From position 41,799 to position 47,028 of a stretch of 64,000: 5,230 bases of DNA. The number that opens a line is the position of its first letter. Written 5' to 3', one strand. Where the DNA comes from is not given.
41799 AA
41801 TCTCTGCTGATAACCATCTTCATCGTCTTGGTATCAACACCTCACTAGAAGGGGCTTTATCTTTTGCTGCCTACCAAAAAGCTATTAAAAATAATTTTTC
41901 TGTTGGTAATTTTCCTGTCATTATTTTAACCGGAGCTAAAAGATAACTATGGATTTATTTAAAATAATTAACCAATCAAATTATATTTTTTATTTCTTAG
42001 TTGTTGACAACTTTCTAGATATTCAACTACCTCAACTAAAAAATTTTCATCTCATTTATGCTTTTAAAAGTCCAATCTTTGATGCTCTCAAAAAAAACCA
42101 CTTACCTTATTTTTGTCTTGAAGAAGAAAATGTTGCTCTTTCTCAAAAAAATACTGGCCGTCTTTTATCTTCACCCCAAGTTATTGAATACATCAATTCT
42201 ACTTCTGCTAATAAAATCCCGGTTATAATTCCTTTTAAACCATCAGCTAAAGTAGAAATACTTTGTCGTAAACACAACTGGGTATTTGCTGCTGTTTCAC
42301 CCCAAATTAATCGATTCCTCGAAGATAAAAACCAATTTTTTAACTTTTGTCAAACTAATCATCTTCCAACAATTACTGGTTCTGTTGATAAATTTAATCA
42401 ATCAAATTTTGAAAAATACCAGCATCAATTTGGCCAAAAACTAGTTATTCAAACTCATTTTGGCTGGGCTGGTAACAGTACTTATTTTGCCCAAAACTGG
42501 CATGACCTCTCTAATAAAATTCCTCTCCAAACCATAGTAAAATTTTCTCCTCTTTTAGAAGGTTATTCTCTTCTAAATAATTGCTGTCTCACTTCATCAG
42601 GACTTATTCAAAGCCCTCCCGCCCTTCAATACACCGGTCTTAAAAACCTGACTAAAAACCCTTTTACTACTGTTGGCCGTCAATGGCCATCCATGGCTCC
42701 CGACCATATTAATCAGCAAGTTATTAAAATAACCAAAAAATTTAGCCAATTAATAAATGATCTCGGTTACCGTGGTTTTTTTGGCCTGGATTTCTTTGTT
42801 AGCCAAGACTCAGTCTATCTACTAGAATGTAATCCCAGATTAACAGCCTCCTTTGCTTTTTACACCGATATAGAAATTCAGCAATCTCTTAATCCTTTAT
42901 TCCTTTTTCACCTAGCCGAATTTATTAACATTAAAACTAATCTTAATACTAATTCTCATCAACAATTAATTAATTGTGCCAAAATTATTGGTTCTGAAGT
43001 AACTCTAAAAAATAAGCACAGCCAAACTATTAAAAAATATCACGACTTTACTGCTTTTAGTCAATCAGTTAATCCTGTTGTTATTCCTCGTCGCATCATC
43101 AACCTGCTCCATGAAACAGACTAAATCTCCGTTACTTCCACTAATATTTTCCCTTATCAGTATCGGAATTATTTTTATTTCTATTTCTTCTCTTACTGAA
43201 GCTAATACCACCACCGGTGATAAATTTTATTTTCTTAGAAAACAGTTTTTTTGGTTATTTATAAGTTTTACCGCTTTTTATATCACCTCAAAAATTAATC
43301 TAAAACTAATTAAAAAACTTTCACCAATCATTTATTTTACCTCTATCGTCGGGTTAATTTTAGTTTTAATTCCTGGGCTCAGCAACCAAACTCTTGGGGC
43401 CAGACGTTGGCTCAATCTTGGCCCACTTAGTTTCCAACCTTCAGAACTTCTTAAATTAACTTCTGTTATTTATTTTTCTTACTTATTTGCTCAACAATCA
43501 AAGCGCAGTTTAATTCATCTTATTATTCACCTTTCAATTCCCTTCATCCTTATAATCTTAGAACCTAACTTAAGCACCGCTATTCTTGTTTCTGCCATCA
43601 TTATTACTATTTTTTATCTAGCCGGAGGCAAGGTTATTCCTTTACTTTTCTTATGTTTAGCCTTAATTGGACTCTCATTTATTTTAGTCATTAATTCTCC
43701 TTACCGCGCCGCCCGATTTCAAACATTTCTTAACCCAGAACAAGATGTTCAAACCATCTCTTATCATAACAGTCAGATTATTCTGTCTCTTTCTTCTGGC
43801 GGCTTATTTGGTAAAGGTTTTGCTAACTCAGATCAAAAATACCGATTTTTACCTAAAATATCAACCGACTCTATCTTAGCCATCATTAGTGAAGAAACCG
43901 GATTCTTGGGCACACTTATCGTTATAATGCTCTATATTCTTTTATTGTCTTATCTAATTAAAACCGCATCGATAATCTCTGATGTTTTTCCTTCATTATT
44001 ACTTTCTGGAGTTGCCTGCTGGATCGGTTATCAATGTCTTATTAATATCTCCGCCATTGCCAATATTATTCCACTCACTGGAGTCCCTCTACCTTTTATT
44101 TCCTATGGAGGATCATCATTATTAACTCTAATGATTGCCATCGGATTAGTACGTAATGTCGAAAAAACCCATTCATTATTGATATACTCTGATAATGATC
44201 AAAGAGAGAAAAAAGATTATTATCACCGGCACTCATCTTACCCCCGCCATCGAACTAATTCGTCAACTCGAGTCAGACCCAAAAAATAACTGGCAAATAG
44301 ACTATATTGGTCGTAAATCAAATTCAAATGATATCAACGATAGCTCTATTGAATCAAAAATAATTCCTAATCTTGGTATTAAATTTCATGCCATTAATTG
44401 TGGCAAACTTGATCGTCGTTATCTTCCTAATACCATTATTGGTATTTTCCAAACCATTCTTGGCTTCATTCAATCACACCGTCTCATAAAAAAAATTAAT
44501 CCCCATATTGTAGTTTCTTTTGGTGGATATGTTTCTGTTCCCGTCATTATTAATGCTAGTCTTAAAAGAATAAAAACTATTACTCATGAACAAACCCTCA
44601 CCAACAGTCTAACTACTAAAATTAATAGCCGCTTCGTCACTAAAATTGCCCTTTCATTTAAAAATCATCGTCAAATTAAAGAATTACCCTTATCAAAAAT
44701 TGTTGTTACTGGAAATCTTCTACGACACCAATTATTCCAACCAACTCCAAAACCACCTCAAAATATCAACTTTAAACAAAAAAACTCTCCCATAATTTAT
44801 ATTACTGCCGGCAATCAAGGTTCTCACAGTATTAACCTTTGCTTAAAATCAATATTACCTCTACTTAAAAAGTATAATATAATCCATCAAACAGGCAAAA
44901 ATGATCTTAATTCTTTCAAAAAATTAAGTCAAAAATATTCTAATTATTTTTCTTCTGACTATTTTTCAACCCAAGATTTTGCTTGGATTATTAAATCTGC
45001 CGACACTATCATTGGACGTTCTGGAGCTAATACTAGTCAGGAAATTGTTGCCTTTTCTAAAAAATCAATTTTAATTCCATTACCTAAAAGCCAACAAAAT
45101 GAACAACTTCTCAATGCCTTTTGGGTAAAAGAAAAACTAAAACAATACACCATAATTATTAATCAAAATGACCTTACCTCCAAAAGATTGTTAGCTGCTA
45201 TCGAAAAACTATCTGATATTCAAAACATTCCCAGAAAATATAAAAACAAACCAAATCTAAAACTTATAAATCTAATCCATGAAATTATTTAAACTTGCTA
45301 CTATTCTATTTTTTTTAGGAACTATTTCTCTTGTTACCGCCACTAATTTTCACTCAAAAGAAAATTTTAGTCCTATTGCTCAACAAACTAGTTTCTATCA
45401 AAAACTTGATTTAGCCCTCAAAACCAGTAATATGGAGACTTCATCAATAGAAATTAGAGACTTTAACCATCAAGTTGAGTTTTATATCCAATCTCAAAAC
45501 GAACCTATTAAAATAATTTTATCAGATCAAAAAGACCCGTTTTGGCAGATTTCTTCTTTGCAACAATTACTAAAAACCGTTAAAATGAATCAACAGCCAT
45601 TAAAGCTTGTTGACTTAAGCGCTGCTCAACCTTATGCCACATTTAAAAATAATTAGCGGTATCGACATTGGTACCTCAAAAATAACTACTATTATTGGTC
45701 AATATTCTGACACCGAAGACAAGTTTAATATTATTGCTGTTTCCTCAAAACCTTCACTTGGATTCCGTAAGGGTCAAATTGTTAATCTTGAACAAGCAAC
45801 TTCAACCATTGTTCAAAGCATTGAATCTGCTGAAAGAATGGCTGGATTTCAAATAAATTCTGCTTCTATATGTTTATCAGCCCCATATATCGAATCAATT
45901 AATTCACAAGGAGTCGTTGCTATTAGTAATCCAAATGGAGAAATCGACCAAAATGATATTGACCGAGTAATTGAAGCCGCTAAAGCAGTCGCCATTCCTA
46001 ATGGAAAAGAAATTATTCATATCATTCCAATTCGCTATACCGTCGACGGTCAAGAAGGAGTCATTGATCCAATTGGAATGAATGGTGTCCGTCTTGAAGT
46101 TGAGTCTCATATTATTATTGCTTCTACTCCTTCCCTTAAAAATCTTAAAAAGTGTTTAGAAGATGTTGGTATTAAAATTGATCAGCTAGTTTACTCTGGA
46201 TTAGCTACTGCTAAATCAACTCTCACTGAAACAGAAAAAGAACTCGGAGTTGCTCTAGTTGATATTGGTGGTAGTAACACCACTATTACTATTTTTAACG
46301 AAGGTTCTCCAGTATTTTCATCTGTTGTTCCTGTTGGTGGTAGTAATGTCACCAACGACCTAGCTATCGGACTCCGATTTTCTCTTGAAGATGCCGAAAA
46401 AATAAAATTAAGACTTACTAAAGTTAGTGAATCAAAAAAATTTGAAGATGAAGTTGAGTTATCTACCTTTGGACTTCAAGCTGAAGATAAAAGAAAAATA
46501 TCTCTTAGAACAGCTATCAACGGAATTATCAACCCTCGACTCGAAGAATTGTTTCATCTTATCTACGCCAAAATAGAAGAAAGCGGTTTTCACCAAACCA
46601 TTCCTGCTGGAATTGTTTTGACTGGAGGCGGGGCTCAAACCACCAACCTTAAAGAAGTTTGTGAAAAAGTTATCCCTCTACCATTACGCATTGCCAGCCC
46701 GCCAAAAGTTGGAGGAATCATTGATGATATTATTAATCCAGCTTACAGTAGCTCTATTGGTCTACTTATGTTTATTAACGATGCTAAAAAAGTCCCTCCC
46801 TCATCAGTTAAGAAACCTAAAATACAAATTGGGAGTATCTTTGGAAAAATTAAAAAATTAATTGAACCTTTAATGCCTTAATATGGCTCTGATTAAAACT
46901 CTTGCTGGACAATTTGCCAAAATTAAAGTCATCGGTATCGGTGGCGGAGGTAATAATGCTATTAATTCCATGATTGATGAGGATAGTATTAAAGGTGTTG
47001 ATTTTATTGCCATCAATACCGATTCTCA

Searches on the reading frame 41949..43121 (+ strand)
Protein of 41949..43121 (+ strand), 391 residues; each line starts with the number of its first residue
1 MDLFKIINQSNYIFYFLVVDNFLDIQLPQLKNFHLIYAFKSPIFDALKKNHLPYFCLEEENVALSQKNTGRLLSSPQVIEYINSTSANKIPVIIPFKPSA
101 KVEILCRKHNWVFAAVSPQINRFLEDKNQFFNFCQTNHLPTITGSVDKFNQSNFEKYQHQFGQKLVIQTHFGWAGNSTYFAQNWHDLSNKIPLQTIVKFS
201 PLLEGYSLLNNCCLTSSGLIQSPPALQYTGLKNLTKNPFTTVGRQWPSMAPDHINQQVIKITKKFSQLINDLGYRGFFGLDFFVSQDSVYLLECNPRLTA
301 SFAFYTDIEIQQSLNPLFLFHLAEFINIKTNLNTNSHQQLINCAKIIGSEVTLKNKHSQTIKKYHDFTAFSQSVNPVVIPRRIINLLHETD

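Call 30: search_protein_families(library=pfam, proteins=[window:41949-43121:+], max_evalue=0.001)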
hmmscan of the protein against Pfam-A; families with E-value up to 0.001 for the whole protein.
window:41949-43121:+ (391 aa): 2 families
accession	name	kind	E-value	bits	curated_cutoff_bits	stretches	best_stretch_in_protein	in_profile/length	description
PF02655.19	ATP-grasp_3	-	1.7e-07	31.9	23.2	1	160-301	30-160/160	ATP-grasp domain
PF02222.28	ATP-grasp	-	0.00032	20.8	27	0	249-298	113-163/179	ATP-grasp domain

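Call 75: search_solved_structures(query=window:41949-43121:+, max_evalue=0.01)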
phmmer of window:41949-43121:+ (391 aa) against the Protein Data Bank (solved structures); distinct sequences matched with E-value up to 0.01: 0.

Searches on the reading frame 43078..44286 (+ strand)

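Call 30: search_protein_families(library=pfam, proteins=[window:43078-44286:+], max_evalue=0.001)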
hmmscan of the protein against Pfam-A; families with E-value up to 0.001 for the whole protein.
window:43078-44286:+ (403 aa): 1 family
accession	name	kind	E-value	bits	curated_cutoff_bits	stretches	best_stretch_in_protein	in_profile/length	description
PF01098.24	FTSW_RODA_SPOVE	-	2.6e-86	290.3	26.4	1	20-364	4-353/356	Cell cycle protein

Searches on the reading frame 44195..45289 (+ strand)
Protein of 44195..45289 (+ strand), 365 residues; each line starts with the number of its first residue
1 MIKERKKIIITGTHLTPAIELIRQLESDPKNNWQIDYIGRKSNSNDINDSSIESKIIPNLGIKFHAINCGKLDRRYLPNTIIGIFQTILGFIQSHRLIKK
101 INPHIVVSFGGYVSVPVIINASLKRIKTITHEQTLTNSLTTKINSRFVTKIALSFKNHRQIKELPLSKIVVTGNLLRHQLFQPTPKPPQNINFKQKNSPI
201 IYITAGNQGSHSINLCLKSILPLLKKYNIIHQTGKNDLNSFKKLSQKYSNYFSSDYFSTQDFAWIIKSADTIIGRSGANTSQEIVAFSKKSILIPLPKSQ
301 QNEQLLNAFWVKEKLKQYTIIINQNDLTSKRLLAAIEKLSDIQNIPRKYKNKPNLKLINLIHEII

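Call 30: search_protein_families(library=pfam, proteins=[window:44195-45289:+], max_evalue=0.001)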
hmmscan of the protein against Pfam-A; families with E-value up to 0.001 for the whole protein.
window:44195-45289:+ (365 aa): 2 families
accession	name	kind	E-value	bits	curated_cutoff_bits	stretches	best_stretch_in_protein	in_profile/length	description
PF04101.22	Glyco_tran_28_C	-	2.4e-24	86.7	22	1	200-342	1-143/166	Glycosyltransferase family 28 C-terminal domain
PF03033.26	Glyco_transf_28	-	2.1e-23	83.4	26.2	1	11-152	8-138/139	Glycosyltransferase family 28 N-terminal domain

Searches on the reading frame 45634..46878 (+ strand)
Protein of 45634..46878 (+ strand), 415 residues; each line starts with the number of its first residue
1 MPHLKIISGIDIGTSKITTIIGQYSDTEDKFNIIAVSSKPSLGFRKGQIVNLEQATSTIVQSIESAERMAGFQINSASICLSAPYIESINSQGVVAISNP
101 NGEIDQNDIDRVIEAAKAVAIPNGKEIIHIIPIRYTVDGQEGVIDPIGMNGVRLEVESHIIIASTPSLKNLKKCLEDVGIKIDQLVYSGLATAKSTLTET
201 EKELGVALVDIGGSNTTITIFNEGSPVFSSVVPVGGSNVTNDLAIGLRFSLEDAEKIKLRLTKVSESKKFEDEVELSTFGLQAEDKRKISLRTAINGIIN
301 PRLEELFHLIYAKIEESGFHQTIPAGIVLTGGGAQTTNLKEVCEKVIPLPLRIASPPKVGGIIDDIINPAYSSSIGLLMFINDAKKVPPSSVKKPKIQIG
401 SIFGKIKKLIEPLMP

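Call 30: search_protein_families(library=pfam, proteins=[window:45634-46878:+], max_evalue=0.001)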
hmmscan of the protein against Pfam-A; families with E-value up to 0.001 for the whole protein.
window:45634-46878:+ (415 aa): 5 families
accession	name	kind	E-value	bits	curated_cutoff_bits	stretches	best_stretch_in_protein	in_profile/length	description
PF14450.12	FtsA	-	1e-34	120.1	31.8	2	207-376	1-127/127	Cell division protein FtsA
PF02491.25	SHS2_FTSA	-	2.4e-30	105.1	25.4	1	85-161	3-78/79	SHS2 domain inserted in FTSA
PF11104.14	PilM_2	-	6.8e-11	42.1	27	1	191-259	167-235/340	Type IV pilus assembly protein PilM;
PF06723.19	MreB_Mbl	-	7.2e-11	41.9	27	1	173-358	114-308/327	MreB/Mbl protein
PF25216.1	Volactin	-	0.00079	19.4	35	0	172-345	137-289/321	Volactin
